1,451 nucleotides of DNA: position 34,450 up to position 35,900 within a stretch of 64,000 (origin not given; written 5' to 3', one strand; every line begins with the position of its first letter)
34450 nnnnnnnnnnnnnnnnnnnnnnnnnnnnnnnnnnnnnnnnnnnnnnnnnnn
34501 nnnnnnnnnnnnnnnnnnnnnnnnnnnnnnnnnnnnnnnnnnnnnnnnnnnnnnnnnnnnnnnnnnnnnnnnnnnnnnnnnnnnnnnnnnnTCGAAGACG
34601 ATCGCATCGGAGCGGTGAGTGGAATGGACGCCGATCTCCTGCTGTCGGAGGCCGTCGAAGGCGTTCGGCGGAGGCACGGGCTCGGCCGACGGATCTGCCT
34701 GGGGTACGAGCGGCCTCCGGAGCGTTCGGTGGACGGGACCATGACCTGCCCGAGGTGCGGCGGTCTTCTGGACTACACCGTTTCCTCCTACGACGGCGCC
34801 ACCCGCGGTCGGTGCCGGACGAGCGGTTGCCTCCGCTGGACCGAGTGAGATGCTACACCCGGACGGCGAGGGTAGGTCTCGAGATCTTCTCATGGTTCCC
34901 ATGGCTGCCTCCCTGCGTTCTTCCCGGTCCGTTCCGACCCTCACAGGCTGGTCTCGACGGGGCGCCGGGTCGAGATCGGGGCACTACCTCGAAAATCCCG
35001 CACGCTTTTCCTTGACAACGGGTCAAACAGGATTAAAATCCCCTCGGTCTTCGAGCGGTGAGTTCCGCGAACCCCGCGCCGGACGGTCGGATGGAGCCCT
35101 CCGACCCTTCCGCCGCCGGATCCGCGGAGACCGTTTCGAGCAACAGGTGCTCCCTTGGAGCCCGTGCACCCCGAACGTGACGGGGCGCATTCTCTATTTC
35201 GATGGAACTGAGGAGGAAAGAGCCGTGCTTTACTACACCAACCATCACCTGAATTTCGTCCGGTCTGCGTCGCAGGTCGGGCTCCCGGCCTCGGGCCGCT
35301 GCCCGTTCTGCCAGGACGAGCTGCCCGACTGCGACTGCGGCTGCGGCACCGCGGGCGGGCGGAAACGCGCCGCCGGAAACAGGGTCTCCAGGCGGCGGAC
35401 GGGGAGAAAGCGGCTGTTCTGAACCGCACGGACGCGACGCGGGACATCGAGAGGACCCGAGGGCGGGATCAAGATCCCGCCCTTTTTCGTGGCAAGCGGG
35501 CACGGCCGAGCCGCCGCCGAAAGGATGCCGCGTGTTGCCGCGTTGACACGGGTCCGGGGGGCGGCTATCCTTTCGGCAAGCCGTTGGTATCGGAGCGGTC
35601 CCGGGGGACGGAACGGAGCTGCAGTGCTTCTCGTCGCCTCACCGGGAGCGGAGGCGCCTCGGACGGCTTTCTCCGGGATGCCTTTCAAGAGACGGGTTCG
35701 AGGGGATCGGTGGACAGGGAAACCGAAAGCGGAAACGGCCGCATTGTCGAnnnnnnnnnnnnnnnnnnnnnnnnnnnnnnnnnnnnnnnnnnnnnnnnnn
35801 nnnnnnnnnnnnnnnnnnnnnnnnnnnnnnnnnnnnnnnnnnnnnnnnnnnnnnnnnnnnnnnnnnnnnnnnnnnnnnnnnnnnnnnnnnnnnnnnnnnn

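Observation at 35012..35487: Orphan transcription unit: consensus promoter, roughly 180-nt structured leader, 65-codon Cys-rich ORF and canonical terminator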

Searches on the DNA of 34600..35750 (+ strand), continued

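Call 84: search_rna_families(sources=[L003, L004, L005, L007, L008, L009, L010, L011], threshold=gathering)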
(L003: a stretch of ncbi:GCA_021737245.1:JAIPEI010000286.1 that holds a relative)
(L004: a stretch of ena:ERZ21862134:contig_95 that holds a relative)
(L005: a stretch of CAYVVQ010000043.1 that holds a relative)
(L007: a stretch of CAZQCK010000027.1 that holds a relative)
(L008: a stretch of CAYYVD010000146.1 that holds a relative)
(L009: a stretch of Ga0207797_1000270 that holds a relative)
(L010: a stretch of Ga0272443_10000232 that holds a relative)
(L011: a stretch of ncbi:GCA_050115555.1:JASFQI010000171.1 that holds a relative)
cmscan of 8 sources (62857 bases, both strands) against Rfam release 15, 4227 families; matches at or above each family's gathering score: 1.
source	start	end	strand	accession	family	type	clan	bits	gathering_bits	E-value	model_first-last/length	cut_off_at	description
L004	687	763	+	RF00029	Intron_gpII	Intron;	-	64.3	40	2.4e-10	1-77/77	no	Group II catalytic intron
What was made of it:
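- On Any Rfam 15 family (riboswitches, leaders, small RNAs): No hits in the leaders of eight homologous loci (call 84).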

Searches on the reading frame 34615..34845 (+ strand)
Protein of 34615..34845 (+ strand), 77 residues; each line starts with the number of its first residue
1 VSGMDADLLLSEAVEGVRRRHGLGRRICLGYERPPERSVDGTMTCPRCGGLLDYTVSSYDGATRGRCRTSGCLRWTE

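Call 32: search_protein_families(library=pfam, proteins=[window:34615-34845:+], max_evalue=1)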
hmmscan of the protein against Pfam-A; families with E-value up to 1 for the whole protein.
window:34615-34845:+ (77 aa): 3 families
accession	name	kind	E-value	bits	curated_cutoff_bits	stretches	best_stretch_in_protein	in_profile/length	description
PF17122.11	zf-C3H2C3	-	0.01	16.3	27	1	45-59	1-15/35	Zinc-finger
PF17302.8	DUF5351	-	0.018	15.7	27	1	39-50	14-25/29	Family of unknown function (DUF5351)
PF24460.1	DUF7575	-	0.022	14.6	28.5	1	41-54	2-15/28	Domain of unknown function (DUF7575)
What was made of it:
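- On Zinc-ribbon or zinc-knuckle proteins (Pfam families): The best score for the window protein is 14.6 bits against a cut-off of 27 (call 32).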

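Call 33: search_protein_families(library=ncbifam, proteins=[window:34615-34845:+], max_evalue=1)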
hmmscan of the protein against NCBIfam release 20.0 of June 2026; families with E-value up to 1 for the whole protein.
window:34615-34845:+ (77 aa): 0 families
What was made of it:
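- On Zinc-ribbon or zinc-knuckle proteins (Pfam families): NCBIfam gave none (call 33).
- No protein family matches (calls 32, 33).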
